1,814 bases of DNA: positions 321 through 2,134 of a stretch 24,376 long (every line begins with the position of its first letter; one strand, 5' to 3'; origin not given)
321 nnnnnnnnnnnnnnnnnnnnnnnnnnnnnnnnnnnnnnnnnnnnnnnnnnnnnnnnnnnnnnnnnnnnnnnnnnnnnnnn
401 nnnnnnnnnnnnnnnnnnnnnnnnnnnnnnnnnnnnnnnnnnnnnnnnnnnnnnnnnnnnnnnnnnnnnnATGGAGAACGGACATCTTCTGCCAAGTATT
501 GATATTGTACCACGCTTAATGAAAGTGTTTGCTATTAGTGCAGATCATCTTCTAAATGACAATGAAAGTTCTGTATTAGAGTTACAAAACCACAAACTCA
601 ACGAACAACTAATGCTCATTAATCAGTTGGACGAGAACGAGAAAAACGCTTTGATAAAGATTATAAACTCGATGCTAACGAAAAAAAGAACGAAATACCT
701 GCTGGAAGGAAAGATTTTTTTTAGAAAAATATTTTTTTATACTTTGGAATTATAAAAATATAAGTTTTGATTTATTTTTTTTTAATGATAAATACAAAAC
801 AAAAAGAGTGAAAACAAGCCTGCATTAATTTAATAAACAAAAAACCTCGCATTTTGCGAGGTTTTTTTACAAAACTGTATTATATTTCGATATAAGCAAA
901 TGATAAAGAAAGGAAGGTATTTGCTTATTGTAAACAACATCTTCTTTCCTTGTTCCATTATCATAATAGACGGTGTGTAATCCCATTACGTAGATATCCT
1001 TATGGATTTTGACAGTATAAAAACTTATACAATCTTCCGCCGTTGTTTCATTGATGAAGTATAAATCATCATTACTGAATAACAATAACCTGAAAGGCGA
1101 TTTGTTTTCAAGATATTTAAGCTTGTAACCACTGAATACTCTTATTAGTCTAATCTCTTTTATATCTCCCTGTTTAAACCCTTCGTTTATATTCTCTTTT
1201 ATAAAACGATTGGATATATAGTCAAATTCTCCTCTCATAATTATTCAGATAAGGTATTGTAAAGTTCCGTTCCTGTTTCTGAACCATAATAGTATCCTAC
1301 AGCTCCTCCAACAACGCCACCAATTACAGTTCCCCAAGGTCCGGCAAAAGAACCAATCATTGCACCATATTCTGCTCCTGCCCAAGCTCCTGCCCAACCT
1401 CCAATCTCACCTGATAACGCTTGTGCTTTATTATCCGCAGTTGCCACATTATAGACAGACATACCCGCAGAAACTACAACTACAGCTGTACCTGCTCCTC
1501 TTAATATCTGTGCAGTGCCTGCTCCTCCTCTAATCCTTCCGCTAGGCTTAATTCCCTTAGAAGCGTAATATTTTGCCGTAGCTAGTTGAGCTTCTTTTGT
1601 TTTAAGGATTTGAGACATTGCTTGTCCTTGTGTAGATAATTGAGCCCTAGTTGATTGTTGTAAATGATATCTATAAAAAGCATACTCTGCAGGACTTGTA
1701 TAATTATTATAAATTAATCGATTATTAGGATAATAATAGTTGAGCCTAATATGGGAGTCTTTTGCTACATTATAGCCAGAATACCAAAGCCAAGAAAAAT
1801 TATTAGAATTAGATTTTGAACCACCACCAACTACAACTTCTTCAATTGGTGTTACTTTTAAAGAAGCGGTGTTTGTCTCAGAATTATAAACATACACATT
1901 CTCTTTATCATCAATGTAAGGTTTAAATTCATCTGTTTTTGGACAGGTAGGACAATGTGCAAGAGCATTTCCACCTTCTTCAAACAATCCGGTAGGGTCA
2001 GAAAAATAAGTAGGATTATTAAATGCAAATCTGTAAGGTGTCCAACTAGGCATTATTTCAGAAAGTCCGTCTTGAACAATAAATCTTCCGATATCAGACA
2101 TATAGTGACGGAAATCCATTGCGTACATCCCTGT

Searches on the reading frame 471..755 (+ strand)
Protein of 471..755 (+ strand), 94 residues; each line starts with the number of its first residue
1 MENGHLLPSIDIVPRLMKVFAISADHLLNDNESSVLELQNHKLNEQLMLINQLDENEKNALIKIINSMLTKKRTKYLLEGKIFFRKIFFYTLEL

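Call 7: search_protein_families(library=pfam, proteins=[window:471-755:+], max_evalue=0.01)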
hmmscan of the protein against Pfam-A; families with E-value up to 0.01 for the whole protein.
window:471-755:+ (94 aa): 0 families

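Call 44: search_protein_families(library=ncbifam, proteins=[window:471-755:+], max_evalue=0.01)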
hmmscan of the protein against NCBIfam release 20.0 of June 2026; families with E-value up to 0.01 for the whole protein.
window:471-755:+ (94 aa): 2 families
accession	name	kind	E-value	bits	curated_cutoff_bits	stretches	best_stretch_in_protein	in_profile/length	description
NF041951.1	phage_RstR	subfamily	1e-10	41.8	80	1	2-75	36-106/108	RstR family transcriptional repressor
TIGR00868.1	hCaCC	subfamily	0.002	16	900.85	1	17-87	6-76/863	calcium-activated chloride channel protein 1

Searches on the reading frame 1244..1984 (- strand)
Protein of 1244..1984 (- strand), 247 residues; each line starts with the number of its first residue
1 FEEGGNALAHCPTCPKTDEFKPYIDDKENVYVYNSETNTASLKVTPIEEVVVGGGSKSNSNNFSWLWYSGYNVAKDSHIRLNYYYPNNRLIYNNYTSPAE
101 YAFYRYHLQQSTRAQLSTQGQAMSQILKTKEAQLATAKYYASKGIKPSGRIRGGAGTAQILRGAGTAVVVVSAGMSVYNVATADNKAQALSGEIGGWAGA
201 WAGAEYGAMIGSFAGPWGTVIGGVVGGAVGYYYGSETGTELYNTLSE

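Call 67: search_protein_families(library=pfam, proteins=[window:1244-1984:-], max_evalue=1)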
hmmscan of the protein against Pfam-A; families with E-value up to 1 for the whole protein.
seq(247 aa): 3 families
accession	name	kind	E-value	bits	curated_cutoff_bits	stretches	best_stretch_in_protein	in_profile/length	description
PF13488.11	Gly-zipper_Omp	-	0.00011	22.4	25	1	199-237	2-42/46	Glycine zipper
PF13441.11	Gly-zipper_YMGG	-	0.0026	17.9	28.9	1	194-235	5-44/45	YMGG-like Gly-zipper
PF12732.12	YtxH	-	0.075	13.9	37.5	1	218-246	3-31/71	YtxH-like protein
